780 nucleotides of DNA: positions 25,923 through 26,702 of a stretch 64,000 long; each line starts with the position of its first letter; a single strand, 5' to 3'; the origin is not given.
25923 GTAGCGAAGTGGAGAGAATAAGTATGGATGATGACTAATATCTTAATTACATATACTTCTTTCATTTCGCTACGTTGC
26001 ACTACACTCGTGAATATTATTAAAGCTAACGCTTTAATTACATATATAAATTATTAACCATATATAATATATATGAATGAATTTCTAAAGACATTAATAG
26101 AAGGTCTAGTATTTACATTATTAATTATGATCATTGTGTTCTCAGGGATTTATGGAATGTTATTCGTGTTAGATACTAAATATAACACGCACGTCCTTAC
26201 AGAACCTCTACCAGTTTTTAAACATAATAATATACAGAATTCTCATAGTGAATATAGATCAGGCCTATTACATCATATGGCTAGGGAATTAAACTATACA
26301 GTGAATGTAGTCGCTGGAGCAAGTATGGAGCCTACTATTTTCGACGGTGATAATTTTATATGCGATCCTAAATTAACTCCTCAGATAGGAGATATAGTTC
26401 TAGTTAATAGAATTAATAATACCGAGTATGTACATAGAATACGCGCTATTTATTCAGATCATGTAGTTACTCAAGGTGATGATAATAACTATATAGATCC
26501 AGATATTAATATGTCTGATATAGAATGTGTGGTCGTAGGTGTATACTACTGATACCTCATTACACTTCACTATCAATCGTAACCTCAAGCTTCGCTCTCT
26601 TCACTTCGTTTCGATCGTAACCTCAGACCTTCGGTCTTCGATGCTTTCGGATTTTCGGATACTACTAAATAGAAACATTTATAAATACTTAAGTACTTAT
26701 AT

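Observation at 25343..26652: Sec11-type signal peptidase I gene cassette bracketed by a 58-bp inverted repeat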

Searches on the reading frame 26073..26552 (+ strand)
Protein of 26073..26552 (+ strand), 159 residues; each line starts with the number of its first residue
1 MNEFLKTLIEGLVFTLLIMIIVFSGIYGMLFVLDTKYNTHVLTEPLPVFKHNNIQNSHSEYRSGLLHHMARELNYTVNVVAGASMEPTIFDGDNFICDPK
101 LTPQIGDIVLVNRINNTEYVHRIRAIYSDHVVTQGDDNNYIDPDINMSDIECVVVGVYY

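Call 8: search_protein_families(library=pfam, proteins=[window:26073-26552:+], max_evalue=0.1)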
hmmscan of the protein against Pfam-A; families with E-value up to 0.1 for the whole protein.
window:26073-26552:+ (159 aa): 3 families
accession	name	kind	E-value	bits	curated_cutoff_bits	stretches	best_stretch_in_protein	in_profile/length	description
PF00717.28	Peptidase_S24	-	7.2e-09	35.8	23.3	1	63-157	26-114/116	Peptidase S24-like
PF10502.14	Peptidase_S26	-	0.00014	22.3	22.9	1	70-141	18-94/168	Signal peptidase, peptidase S26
PF04843.18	Herpes_teg_N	-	0.037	14.1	25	1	19-107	85-166/183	Herpesvirus tegument protein, N-terminal conserved region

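Call 12: search_protein_families(library=phrogs, proteins=[window:26073-26552:+], max_evalue=0.001)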
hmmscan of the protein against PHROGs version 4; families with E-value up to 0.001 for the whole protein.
window:26073-26552:+ (159 aa): 3 families
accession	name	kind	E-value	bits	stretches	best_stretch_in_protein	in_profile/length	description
phrog_4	-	transcription regulation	8.4e-08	32.6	1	80-156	258-330/400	transcriptional repressor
phrog_6201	-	transcription regulation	1.1e-05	26.3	1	73-150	26-102/121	CI-like repressor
phrog_811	-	DNA, RNA and nucleotide metabolism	9.1e-05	23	1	80-157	53-127/140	UmuD-like protein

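Call 15: find_encoding_contigs(protein=window:26073-26552:+, flank=10000, max_places=10)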
Protein window:26073-26552:+ (159 aa): 2 contigs read that carry it; 2 places shown.
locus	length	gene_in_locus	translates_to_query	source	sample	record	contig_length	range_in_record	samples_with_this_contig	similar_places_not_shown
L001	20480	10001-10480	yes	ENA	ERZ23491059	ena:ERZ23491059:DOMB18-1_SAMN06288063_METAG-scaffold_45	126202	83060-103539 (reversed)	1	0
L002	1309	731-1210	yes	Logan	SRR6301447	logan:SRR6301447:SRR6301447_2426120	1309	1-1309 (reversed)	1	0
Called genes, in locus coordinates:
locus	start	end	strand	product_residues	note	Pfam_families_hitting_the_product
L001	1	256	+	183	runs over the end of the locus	-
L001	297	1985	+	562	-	-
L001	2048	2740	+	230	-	-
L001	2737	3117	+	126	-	-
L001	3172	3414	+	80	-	-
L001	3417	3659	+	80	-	-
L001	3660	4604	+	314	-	PF00589:Phage_integrase (weak)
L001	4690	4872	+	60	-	-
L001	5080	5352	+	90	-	-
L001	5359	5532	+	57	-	-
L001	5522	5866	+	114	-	-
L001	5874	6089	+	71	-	-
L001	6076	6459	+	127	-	-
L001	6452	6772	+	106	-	-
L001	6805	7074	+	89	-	-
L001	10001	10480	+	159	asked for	PF00717:Peptidase_S24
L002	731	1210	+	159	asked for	PF00717:Peptidase_S24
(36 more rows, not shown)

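Call 16: find_homologous_proteins(query=window:26073-26549:+, max_evalue=0.001)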
Query window:26073-26549:+ (159 aa): 1 proteins with E <= 0.001 among 10 candidates.
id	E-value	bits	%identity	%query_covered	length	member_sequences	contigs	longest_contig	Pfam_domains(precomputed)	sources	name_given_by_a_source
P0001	6.5e-101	352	100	100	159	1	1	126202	PF00717.29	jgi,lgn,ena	-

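Call 28: find_related_loci(query=window:26073-26549:+, collection=viral_contigs, flank=5000)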
Query window:26073-26549:+ (159 aa) in viral_contigs; peptide patterns used: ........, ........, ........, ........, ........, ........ (x = any residue, [..] = any of these).
2 stretches matched a pattern, but none encodes a relative of the query by tblastn (E <= 1e-3).

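Call 32: search_solved_structures(query=window:26073-26549:+, max_evalue=1, show_alignments=3)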
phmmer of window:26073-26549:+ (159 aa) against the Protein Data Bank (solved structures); distinct sequences matched with E-value up to 1: 1.
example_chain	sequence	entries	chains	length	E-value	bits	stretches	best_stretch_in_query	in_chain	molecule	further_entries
4nv4_A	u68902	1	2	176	0.0039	20.2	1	61-138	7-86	Signal peptidase I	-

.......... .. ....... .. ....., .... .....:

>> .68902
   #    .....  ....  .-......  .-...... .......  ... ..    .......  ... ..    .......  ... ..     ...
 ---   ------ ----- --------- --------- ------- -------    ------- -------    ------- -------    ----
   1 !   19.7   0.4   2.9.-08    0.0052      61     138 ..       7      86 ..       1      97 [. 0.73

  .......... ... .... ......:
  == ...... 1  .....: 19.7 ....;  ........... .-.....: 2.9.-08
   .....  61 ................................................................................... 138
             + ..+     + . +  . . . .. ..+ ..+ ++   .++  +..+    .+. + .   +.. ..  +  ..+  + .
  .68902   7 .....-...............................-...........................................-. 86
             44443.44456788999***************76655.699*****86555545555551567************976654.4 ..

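Call 33: search_protein_families(library=ncbifam, proteins=[window:26073-26549:+], max_evalue=0.1)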
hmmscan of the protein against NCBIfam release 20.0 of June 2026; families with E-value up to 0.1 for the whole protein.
window:26073-26549:+ (159 aa): 4 families
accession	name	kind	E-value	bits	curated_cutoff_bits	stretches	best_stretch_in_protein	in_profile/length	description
TIGR02228.1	sigpep_I_arch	equivalog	1.1e-07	31.9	51.85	1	69-146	35-109/158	signal peptidase I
TIGR02227.1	sigpep_I_bact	equivalog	1.2e-06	28.5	47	1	69-141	14-91/162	signal peptidase I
NF007621.2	PRK10276.1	subfamily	0.00012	22.1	110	1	74-157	29-109/115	translesion error-prone DNA polymerase V autoproteolytic subunit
NF046067.1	SigPepSipWBacil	equivalog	0.031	13.9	190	1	74-149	37-119/189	signal peptidase I SipW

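Call 36: search_protein_representatives(protein=window:26073-26549:+)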
Query: 159 residues. Proteins with E-value up to 0.001 (for the whole library): 275; up to 1e-10: 12; up to 1e-30: 1. The best 150 are listed.
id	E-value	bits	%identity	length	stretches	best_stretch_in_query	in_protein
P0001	2.1e-101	352.4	100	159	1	1-159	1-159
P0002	3.9e-22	94.9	40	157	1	14-159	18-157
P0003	4.8e-21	91.4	49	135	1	48-159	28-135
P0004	1.4e-17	80.2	38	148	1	33-159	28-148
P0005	1.5e-17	80.1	39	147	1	14-159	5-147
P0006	4.2e-15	72.1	46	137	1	48-159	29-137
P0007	7.5e-14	68.0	36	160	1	12-159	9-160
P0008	1.2e-13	67.3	45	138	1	48-159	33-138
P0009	3.7e-13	65.7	35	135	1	47-159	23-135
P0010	2.3e-12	63.2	30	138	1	50-159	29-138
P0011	5.9e-11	58.6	36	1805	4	90-130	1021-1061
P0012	6.0e-11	58.6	35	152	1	38-159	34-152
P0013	1.4e-10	57.3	35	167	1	50-159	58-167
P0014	1.8e-10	57.0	33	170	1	49-159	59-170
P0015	2.4e-10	56.6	35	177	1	15-159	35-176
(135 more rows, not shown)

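Call 40: find_related_loci(query=A2, collection=viral_contigs, flank=6000)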
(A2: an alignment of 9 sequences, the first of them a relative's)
Query A2 (159 aa) in viral_contigs; peptide patterns used: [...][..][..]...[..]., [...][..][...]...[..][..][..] (x = any residue, [..] = any of these).
88 stretches matched a pattern, but none encodes a relative of the query by tblastn (E <= 1e-3).

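Call 41: list_cluster_members(proteins=[P0002, P0003, P0004, P0005, P0006, P0007, P0008, P0009, P0010, P0012])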
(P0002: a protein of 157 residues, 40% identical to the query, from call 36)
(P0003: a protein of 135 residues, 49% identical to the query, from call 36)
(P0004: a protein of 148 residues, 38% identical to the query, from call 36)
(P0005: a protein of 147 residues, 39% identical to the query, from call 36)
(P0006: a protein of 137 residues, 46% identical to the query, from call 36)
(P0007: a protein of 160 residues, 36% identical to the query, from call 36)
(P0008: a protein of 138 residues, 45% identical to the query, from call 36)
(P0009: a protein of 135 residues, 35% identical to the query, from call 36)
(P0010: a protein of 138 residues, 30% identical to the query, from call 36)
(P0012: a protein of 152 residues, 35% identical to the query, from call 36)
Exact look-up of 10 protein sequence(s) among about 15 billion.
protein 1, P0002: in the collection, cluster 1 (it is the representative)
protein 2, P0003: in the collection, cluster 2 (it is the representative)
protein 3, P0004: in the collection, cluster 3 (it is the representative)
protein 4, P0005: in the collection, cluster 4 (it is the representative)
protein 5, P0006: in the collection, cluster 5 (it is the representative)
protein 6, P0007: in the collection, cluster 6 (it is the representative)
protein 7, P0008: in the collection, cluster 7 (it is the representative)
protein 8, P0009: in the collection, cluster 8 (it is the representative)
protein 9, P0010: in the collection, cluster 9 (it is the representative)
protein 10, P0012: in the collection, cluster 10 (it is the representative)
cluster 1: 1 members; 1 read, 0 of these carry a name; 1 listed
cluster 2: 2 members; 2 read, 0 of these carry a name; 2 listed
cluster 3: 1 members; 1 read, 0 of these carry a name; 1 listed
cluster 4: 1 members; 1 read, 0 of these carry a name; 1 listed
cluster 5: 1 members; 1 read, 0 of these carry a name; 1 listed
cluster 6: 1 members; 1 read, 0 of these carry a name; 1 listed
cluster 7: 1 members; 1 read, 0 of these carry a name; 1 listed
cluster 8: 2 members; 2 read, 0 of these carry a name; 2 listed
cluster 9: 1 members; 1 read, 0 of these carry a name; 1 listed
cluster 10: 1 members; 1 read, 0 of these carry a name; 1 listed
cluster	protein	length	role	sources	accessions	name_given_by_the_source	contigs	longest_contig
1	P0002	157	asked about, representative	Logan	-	-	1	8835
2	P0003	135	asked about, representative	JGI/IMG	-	-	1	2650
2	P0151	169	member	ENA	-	-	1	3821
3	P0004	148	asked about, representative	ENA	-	-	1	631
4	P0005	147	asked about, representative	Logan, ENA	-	-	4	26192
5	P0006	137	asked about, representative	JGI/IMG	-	-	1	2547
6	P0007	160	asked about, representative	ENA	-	-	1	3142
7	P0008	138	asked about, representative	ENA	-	-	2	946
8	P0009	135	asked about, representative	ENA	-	-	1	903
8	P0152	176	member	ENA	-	-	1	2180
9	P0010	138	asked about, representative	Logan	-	-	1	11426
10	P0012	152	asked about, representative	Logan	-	-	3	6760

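Call 42: find_encoding_contigs(protein=P0005, flank=10000, max_places=4)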
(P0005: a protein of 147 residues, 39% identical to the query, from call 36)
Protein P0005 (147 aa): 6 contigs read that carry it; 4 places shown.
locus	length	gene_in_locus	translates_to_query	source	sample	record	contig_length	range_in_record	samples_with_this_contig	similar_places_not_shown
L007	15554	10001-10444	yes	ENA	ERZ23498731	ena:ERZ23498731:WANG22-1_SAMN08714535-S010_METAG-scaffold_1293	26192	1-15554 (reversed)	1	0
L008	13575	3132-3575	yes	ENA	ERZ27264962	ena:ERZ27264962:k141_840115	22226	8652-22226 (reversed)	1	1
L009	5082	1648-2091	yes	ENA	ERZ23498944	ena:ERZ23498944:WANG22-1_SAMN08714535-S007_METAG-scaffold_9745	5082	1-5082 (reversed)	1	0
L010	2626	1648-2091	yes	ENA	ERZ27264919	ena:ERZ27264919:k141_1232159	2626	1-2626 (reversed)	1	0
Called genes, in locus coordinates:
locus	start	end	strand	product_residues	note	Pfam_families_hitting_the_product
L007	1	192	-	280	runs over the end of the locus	-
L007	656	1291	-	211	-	PF00239:Resolvase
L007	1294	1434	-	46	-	-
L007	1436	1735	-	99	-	-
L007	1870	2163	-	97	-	-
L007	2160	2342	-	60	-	PF22811:Zn_ribbon_NrdR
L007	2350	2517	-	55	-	-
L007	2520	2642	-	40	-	-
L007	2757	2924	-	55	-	-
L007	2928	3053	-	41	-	-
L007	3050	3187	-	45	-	PF21983:NikA-like (weak)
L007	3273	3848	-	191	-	-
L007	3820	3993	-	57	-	-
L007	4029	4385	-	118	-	-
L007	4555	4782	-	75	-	-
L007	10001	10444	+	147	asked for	-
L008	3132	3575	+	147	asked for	-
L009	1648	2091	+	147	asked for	-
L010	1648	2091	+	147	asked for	-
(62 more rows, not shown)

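Call 43: find_encoding_contigs(protein=P0002, flank=10000, max_places=3)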
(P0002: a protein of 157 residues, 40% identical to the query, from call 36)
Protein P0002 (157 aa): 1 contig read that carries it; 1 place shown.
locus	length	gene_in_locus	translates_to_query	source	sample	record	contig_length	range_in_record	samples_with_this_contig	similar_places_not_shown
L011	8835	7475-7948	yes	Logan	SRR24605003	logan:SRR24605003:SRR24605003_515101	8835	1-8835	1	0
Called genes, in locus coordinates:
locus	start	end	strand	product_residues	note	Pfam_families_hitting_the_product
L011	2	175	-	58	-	?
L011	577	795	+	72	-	-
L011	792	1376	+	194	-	-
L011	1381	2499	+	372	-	-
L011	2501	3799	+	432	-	-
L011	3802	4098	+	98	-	-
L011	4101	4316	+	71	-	-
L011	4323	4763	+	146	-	-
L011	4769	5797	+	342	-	-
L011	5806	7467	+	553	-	-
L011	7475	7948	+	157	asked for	PF00717:Peptidase_S24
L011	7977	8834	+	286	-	?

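Call 44: find_encoding_contigs(protein=P0010, flank=10000, max_places=3)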
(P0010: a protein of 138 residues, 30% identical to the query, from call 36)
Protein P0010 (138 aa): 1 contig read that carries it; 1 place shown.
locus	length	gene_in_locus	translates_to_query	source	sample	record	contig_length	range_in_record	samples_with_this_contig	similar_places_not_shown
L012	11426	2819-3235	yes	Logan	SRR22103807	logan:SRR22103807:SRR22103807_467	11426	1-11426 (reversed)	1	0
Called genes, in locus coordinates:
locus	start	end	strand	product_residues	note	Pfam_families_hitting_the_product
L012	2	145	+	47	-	?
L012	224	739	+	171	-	-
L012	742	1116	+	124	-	-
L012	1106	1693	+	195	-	-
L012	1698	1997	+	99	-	-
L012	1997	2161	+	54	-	-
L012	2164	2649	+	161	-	-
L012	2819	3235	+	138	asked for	PF00717:Peptidase_S24 (weak)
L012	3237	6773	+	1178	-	PF13385:Laminin_G_3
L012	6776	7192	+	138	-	-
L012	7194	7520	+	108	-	-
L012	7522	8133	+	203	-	-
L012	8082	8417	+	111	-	-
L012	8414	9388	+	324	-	-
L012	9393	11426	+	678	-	?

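Call 45: find_encoding_contigs(protein=P0012, flank=10000, max_places=3)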
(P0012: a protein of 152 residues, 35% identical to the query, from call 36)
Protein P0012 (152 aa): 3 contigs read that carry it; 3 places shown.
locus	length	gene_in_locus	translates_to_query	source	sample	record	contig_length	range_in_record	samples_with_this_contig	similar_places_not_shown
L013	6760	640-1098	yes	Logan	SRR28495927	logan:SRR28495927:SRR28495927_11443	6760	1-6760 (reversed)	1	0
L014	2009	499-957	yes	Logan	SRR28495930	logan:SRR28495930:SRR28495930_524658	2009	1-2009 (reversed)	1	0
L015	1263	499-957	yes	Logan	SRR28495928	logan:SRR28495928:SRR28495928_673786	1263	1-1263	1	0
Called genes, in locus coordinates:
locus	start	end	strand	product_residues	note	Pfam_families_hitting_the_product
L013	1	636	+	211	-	?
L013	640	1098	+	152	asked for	PF00717:Peptidase_S24 (weak)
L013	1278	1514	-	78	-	-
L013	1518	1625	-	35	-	-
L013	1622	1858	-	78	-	-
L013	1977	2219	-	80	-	-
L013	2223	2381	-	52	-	-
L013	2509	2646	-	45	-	-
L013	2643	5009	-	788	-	PF05272:VapE-like_dom (weak), PF19263:DUF5906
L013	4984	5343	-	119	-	-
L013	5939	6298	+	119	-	-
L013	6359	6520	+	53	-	-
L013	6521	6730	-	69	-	-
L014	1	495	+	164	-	?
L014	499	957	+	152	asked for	PF00717:Peptidase_S24 (weak)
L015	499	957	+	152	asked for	PF00717:Peptidase_S24 (weak)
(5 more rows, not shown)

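Call 69: predict_structure(alignment_id=A1)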
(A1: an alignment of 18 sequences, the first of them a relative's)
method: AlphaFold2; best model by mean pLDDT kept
length: 159 residues; sequences in the alignment: 18
mean_pLDDT: 83.3   pTM: 0.59
mean pLDDT of the five models: 83.3, 80.8, 80.6, 79.0, 78.2
residues with pLDDT >= 90: 75; 70-90: 53; 50-70: 27; < 50: 4
segments of 3 or more residues with pLDDT < 50: none
pLDDT, mean of each block of 10 residues (from residue 1): 92 98 97 71 52 61 73 87 75 89 96 81 95 86 91 90
secondary structure, 60 per line:
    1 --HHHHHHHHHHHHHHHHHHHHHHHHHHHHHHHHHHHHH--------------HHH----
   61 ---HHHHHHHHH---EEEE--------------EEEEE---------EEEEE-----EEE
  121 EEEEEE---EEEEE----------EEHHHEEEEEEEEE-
elements in order: H3-39 H64-72 E76-79 E94-98 E108-112 E118-126 E130-134 E150-158
